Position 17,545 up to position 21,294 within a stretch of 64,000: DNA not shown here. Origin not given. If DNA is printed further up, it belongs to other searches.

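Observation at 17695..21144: CheY-like phospho-receiver domain embedded inside a tandem HdrA flavin/FeS electron-bifurcation subunit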

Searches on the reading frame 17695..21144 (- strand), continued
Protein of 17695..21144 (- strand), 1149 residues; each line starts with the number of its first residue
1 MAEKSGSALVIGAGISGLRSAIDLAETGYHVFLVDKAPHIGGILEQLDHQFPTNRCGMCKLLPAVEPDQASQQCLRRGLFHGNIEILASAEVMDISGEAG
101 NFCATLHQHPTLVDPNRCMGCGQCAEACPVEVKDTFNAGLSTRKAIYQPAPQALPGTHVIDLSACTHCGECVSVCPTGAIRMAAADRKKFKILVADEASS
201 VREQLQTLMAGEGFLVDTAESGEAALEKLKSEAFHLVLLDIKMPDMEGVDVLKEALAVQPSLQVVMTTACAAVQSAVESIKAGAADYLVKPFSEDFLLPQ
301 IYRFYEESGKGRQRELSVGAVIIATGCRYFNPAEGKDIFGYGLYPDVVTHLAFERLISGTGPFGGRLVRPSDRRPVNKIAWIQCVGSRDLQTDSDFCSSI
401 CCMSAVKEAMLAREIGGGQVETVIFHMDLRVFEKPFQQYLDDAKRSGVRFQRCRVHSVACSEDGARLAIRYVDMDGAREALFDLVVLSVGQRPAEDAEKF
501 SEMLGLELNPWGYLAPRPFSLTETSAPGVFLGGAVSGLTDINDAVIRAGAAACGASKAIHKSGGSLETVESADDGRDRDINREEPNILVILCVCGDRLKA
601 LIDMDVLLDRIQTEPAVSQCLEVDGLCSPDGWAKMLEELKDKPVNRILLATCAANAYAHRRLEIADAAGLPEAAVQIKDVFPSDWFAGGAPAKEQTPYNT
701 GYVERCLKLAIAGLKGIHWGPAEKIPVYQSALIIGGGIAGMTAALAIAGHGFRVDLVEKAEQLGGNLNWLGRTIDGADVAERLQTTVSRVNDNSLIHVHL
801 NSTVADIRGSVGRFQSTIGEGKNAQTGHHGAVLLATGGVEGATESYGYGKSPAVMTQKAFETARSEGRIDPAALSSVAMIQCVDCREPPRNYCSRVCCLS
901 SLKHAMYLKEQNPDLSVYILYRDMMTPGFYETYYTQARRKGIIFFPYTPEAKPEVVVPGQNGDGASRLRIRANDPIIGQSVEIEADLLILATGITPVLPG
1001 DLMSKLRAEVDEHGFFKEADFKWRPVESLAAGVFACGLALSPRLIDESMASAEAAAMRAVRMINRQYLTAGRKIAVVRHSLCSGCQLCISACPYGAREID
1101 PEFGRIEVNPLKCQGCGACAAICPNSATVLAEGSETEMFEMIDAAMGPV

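Call 19: search_protein_families(library=ncbifam, proteins=[window:17695-21144:-], max_evalue=0.00001)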
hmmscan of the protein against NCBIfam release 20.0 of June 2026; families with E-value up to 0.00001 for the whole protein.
window:17695-21144:- (1149 aa): 200 families (the best 25 are shown)
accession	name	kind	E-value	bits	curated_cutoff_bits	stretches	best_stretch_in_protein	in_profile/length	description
NF040770.1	hetero_SS_HdrA2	exception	1.5e-192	641.7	1100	4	312-564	312-565/777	CoB-CoM heterodisulfide reductase HdrA2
NF041778.1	hetero_SS_HdrA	equivalog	3.7e-141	471.5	1400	4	830-1135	329-640/771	ferredoxin:CoB-CoM heterodisulfide reductase subunit HdrA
NF041891.1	hdrA_Methbact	equivalog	3.7e-139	465.2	1300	4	874-1144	372-634/762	ferredoxin:CoB-CoM heterodisulfide reductase subunit HdrA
NF007689.0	PRK10365.1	equivalog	1.9e-24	86.3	760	1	187-297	3-113/441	sigma-54-dependent response regulator transcription factor ZraR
NF008469.0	PRK11361.1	equivalog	1.8e-23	83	714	1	191-295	6-110/461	acetoacetate metabolism transcriptional regulator AtoC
NF006900.1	PRK09390.1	equivalog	1.6e-21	76.8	255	1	190-315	5-130/203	response regulator FixJ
NF009410.0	PRK12771.1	subfamily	2.4e-21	75.9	516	1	731-807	141-215/566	NAD(P)-binding protein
NF040689.1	MtrAB_MtrA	equivalog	1.1e-19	70.6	300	1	192-325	1-133/219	MtrAB system response regulator MtrA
TIGR01818.1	ntrC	equivalog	1.7e-19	70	558.6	1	192-306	1-115/463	nitrogen regulation protein NR(I)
NF041946.1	LuxO_transreg_Vib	equivalog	9.8e-19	67.5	800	1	198-297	5-104/463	quorum-sensing sigma-54 dependent transcriptional regulator LuxO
NF045944.1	ResRegRpaBCyano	equivalog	1.3e-18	67.2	330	1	193-297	1-104/229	response regulator transcription factor RpaB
NF046022.1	RespRegCpdRBruc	equivalog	7.9e-18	64.6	180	1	191-302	3-114/120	cell cycle two-component system response regulator CpdR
NF053512.1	nitric_RR_NosR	exception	8.4e-18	64.6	400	1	192-307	1-117/422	response regulator c-di-GMP phosphodiesterase, NosR family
NF012023.0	PRK15479.1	equivalog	1.2e-17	64.2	337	1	191-300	2-111/224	transcriptional regulator TctD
NF041734.1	resp_reg_RppA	equivalog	1.3e-17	64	250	1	192-325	3-138/229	two-component system response regulator RppA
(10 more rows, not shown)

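Call 22: find_encoding_contigs(protein=P0033, flank=10000, max_places=2)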
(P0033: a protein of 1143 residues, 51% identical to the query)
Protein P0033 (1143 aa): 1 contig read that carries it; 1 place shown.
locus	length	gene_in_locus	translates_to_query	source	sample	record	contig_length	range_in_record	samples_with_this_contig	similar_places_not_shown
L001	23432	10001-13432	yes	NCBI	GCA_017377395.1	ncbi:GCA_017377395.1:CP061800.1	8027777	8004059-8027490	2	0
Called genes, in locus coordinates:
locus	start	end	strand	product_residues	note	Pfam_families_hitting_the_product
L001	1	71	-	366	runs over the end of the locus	PF01609:DDE_Tnp_1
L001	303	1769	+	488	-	-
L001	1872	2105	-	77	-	-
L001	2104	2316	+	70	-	-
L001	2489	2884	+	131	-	-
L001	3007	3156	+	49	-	-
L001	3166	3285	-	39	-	-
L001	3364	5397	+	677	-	-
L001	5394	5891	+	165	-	-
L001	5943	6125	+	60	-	-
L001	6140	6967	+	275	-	PF06094:GGACT, PF13772:AIG2_2 (faint), PF06094:GGACT (weak)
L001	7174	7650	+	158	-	PF00497:SBP_bac_3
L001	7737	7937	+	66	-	-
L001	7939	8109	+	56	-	-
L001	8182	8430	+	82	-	-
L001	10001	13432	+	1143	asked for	PF00037:Fer4 (weak), PF12838:Fer4_7, PF13187:Fer4_9, PF13237:Fer4_10 (weak), PF00072:Response_reg, PF00890:FAD_binding_2, PF07992:Pyr_redox_2, PF13450:NAD_binding_8, +15 more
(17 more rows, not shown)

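Call 23: find_encoding_contigs(protein=P0029, flank=10000, max_places=2)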
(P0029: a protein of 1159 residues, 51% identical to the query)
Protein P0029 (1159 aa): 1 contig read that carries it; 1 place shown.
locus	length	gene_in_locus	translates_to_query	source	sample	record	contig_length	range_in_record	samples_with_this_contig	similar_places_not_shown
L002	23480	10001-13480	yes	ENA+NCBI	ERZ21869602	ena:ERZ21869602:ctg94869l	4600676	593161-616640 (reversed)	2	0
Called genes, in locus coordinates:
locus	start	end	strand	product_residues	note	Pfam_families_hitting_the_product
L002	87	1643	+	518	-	PF00072:Response_reg, PF13426:PAS_9 (faint), PF00989:PAS (weak), PF13188:PAS_8 (faint), PF00512:HisKA, PF02518:HATPase_c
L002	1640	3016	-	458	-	PF00989:PAS, PF13188:PAS_8, PF13426:PAS_9, PF00158:Sigma54_activat, PF14532:Sigma54_activ_2, PF07728:AAA_5, PF25601:AAA_lid_14, PF02954:HTH_8, +5 more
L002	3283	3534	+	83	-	PF01206:TusA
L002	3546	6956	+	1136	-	PF12831:FAD_oxidored, PF14691:Fer4_20, PF07992:Pyr_redox_2, PF13450:NAD_binding_8, PF13738:Pyr_redox_3, PF00070:Pyr_redox, PF12838:Fer4_7, PF13237:Fer4_10, +14 more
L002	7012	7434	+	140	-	PF02662:FlpD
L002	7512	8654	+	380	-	PF13534:Fer4_17 (faint), PF13187:Fer4_9 (faint), PF12838:Fer4_7 (faint), PF13237:Fer4_10 (faint), PF13183:Fer4_8 (weak)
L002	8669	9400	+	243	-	PF13183:Fer4_8, PF13237:Fer4_10 (weak), PF12838:Fer4_7 (weak), PF13187:Fer4_9 (weak), PF13534:Fer4_17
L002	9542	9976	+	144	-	PF02754:CCG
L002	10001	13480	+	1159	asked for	PF00037:Fer4, PF13187:Fer4_9, PF00072:Response_reg, PF00890:FAD_binding_2, PF07992:Pyr_redox_2, PF12831:FAD_oxidored, PF13450:NAD_binding_8, PF13237:Fer4_10, +17 more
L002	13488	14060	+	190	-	PF13237:Fer4_10 (faint), PF13183:Fer4_8, PF13187:Fer4_9, PF13534:Fer4_17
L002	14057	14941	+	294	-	PF02754:CCG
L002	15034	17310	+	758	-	PF00672:HAMP, PF08448:PAS_4, PF00989:PAS (weak), PF13188:PAS_8 (weak), PF13426:PAS_9, PF00512:HisKA, PF02518:HATPase_c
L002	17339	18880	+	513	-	PF00072:Response_reg, PF13581:HATPase_c_2 (weak), PF02518:HATPase_c, PF14501:HATPase_c_5 (weak)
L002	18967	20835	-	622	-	PF02550:AcetylCoA_hydro, PF13336:AcetylCoA_hyd_C, PF00583:Acetyltransf_1 (weak)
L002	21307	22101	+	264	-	PF00142:Fer4_NifH, PF01656:CbiA, PF02374:ArsA_ATPase (weak), PF06564:CBP_BcsQ (weak), PF09140:MipZ (faint), PF10609:ParA, PF13614:AAA_31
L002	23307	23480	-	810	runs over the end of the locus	PF10114:PocR, PF00989:PAS, PF13188:PAS_8 (weak), PF13426:PAS_9, PF00989:PAS (weak), PF13426:PAS_9, PF02518:HATPase_c, PF00072:Response_reg, +3 more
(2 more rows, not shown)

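Call 24: find_encoding_contigs(protein=P0001, flank=10000, max_places=2)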
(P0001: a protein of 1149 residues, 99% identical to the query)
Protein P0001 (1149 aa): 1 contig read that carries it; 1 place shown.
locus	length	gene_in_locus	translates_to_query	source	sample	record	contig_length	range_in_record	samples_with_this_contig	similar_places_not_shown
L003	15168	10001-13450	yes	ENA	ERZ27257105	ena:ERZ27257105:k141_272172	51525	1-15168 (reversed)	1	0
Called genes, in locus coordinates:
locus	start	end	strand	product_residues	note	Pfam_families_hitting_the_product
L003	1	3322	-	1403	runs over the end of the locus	PF00037:Fer4 (weak), PF14691:Fer4_20, PF00890:FAD_binding_2 (weak), PF07992:Pyr_redox_2, PF13450:NAD_binding_8, PF07992:Pyr_redox_2, PF07992:Pyr_redox_2, PF12831:FAD_oxidored, +21 more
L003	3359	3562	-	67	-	PF00890:FAD_binding_2 (weak), PF01266:DAO (weak), PF12831:FAD_oxidored, PF13450:NAD_binding_8 (weak)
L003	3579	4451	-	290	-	PF02219:MTHFR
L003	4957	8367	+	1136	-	PF07992:Pyr_redox_2 (weak), PF00890:FAD_binding_2 (weak), PF14691:Fer4_20, PF07992:Pyr_redox_2, PF13450:NAD_binding_8, PF12838:Fer4_7, PF13237:Fer4_10, PF14697:Fer4_21, +15 more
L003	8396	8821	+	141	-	PF02662:FlpD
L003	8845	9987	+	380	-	PF04432:FrhB_FdhB_C, PF13237:Fer4_10 (faint)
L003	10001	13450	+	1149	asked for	PF12838:Fer4_7, PF13183:Fer4_8, PF13187:Fer4_9, PF00037:Fer4, PF00072:Response_reg, PF00890:FAD_binding_2, PF07992:Pyr_redox_2, PF13450:NAD_binding_8, +21 more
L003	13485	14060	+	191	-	PF13183:Fer4_8 (weak), PF13187:Fer4_9, PF13534:Fer4_17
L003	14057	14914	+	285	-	PF02754:CCG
